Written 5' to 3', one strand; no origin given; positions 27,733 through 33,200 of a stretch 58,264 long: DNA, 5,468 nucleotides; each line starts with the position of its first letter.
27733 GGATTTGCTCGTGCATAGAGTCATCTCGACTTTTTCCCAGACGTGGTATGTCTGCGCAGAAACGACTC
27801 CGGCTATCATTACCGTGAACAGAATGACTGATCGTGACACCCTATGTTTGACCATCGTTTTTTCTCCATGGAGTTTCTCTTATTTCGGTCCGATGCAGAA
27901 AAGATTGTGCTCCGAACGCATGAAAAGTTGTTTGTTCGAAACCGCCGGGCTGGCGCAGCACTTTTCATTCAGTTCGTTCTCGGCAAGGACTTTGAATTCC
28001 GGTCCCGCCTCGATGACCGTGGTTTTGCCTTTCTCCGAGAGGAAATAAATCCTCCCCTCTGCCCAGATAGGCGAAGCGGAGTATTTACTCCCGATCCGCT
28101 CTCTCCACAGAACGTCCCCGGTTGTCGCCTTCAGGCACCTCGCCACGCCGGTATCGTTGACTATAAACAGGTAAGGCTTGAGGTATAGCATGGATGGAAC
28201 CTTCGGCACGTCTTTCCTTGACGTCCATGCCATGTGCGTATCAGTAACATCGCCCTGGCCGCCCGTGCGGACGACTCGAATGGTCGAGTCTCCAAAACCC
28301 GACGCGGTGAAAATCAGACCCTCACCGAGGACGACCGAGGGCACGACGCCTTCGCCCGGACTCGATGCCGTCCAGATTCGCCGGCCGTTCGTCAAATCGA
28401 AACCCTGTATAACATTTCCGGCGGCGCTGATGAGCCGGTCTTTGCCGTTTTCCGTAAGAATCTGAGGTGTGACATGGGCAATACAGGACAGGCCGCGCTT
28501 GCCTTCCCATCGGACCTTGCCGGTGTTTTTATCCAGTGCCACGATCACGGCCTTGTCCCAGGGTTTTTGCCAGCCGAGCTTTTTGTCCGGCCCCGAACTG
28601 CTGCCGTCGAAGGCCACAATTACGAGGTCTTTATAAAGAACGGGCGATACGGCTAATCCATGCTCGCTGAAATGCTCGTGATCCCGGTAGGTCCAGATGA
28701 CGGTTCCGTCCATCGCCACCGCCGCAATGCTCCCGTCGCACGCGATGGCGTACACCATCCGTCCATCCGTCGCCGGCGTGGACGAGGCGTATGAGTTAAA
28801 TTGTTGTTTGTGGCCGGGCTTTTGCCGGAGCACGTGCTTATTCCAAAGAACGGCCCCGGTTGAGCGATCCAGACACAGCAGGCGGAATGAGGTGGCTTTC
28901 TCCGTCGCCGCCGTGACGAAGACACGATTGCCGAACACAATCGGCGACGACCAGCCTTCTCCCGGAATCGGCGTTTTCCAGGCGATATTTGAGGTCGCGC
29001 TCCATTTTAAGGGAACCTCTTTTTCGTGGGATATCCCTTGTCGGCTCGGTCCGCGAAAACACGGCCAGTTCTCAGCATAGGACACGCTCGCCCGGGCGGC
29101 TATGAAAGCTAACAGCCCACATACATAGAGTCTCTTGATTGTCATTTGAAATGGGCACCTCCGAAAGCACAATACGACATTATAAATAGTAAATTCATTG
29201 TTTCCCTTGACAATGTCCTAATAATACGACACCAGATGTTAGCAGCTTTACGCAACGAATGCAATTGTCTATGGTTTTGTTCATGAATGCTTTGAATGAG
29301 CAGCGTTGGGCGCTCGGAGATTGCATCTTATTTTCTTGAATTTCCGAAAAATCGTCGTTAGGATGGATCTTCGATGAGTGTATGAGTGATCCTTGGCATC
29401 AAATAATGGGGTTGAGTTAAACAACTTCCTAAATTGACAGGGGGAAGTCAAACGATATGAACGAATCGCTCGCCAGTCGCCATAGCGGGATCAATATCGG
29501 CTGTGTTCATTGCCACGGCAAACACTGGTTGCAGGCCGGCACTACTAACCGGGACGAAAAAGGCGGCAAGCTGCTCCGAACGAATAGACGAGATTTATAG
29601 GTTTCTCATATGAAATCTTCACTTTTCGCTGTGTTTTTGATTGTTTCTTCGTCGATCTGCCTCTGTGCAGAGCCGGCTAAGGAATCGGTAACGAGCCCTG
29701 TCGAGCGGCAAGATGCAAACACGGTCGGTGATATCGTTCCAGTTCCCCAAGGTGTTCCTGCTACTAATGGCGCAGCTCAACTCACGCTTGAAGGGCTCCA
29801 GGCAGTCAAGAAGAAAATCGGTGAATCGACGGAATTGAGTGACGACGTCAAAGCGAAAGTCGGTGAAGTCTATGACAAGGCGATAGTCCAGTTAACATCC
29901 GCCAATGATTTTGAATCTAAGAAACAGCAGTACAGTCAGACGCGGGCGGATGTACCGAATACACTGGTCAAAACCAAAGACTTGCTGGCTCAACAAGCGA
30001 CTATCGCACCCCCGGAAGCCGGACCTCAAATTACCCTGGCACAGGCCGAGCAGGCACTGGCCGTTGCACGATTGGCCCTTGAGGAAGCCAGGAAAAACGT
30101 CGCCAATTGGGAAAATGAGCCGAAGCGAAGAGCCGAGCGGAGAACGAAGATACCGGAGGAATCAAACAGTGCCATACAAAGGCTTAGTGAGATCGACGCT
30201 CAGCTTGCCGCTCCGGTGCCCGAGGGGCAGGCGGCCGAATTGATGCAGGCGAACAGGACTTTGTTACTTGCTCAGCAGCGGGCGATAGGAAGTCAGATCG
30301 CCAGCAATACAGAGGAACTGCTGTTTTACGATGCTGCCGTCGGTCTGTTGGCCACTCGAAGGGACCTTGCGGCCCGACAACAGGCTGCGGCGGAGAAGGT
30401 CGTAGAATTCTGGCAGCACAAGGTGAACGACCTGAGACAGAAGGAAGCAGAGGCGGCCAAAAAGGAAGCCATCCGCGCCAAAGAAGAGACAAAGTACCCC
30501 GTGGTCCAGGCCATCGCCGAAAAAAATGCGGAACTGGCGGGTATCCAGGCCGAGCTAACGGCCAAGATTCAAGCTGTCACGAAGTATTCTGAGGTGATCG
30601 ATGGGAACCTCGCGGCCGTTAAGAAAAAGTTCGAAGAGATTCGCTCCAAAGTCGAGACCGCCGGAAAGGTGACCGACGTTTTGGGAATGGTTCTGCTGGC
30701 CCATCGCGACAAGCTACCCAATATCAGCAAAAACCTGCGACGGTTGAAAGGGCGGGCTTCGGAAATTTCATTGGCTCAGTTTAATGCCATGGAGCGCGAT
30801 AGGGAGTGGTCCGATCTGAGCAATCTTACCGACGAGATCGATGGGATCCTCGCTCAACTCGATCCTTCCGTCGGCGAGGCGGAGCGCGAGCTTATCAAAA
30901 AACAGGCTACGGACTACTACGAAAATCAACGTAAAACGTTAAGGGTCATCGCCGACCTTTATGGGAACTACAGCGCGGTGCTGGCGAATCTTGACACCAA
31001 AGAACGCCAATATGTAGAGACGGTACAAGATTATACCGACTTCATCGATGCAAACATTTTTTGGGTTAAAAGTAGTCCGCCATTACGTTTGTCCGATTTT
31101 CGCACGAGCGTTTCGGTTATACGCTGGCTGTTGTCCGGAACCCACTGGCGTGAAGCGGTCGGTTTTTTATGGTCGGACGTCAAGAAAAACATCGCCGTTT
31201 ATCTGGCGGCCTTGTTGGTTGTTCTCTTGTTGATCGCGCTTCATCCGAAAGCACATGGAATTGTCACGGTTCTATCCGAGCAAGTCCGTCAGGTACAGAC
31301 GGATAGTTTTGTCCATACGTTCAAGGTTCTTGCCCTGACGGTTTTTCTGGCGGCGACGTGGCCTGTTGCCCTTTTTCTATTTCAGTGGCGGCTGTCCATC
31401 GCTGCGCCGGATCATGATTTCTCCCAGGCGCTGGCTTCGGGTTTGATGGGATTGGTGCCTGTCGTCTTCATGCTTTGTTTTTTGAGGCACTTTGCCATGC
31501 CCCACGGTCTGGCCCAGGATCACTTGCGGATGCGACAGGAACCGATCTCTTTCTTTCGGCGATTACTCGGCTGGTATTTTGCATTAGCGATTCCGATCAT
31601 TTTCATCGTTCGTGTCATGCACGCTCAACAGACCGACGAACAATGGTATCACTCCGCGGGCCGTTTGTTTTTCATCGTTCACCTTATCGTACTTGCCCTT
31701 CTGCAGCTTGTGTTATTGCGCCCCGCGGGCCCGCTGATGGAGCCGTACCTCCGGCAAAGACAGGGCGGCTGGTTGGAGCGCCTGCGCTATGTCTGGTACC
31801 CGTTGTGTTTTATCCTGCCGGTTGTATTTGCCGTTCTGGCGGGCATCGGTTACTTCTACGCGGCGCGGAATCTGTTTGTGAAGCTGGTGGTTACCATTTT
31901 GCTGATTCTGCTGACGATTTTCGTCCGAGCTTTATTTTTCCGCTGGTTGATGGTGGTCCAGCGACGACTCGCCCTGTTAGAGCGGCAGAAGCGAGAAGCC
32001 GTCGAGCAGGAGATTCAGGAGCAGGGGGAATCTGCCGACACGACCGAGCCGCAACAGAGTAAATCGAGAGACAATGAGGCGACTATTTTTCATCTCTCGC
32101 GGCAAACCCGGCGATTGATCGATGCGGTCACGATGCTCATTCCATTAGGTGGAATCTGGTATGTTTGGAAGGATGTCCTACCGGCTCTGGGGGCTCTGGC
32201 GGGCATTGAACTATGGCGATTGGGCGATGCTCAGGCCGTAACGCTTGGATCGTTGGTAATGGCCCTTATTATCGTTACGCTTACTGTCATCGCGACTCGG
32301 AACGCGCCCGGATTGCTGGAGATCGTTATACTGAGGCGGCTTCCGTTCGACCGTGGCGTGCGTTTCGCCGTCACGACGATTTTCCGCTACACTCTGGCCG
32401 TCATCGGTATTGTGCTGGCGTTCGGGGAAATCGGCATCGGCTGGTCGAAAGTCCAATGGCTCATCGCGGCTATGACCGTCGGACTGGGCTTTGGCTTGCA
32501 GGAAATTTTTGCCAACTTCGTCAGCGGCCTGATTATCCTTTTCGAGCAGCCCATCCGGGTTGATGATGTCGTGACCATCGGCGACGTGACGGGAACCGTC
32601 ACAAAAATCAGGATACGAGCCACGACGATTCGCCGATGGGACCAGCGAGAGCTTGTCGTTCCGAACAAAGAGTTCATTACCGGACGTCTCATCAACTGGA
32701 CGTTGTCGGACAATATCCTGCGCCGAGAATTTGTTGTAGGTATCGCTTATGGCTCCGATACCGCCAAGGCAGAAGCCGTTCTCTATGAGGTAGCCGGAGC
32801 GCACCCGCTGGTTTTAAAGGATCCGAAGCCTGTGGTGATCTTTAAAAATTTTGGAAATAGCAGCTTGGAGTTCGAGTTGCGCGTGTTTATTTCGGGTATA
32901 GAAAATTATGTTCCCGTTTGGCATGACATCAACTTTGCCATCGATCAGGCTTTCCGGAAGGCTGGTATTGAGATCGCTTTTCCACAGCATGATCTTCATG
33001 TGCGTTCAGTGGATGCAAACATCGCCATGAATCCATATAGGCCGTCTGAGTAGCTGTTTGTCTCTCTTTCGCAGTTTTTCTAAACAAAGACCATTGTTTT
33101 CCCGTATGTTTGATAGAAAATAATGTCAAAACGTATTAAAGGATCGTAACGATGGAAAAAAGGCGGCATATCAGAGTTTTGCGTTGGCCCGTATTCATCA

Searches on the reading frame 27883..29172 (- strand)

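Call 7: search_protein_families(library=pfam, proteins=[window:27883-29172:-], max_evalue=0.001)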
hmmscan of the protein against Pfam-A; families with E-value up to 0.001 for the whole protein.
window:27883-29172:- (430 aa): 3 families
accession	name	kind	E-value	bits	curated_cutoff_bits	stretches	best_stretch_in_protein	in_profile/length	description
PF13360.13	PQQ_2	-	5.6e-28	98.6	27.6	3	62-224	14-144/233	Outer membrane protein assembly factor BamB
PF13570.13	Beta-prop_ACSF4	-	3.3e-13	50.2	133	1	48-168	110-216/329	Beta-alanine-activating enzyme, beta-propeller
PF01011.28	PQQ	-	0.00067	18.9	26.7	0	109-166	30-87/595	Glucose/ethanol/alcohol dehydrogenase, beta-propeller domain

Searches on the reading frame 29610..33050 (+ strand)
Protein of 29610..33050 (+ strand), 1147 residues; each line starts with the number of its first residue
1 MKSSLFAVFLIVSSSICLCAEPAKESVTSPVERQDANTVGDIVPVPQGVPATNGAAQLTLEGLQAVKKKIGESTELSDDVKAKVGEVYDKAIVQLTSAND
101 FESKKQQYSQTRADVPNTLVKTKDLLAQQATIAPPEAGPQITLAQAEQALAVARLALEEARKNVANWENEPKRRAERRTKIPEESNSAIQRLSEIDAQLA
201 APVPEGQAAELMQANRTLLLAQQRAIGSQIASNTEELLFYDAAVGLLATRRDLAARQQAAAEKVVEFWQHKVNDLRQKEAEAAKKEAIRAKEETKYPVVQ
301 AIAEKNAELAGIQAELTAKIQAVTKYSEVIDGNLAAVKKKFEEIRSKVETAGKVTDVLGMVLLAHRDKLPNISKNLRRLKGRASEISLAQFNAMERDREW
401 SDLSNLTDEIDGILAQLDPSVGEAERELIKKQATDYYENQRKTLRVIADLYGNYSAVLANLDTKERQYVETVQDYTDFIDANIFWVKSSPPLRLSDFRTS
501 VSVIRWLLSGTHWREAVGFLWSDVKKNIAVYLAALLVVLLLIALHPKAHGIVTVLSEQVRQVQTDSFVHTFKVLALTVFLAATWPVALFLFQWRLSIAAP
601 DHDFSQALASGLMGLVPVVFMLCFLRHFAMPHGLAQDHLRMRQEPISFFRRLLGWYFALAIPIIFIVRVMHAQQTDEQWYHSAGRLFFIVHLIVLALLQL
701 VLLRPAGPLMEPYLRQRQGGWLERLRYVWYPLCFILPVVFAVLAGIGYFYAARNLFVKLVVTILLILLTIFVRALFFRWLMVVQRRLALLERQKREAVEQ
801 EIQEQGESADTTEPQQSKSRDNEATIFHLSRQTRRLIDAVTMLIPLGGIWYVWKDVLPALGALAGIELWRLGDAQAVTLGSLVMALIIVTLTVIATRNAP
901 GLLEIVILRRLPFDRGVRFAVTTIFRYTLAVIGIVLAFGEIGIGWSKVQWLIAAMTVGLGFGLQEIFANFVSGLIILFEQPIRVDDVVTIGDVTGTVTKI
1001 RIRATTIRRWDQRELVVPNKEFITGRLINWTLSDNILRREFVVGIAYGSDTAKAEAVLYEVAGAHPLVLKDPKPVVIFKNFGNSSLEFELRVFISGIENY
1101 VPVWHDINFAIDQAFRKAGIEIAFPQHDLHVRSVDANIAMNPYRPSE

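Call 71: search_protein_families(library=pfam, proteins=[window:29610-33050:+], max_evalue=0.01)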
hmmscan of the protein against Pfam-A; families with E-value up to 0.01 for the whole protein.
window:29610-33050:+ (1147 aa): 5 families
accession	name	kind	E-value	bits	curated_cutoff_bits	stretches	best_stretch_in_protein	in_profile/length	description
PF12794.12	MscS_TM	-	4.3e-78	263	28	1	530-869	3-339/339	Mechanosensitive ion channel inner membrane domain 1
PF00924.24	MS_channel_2nd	-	7e-25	87.4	20.2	1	966-1031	2-67/68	Mechanosensitive ion channel, beta-domain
PF12795.12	MscS_porin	-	3e-22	79.8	34.4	1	72-300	7-237/238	Mechanosensitive ion channel porin domain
PF21082.3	MS_channel_3rd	-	7.4e-18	65.2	21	1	1040-1122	2-88/88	Mechanosensitive ion channel MscS, C-terminal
PF21088.3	MS_channel_1st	-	4.6e-07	30.1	23.1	1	923-964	1-42/42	Mechanosensitive ion channel, transmembrane helices 2/3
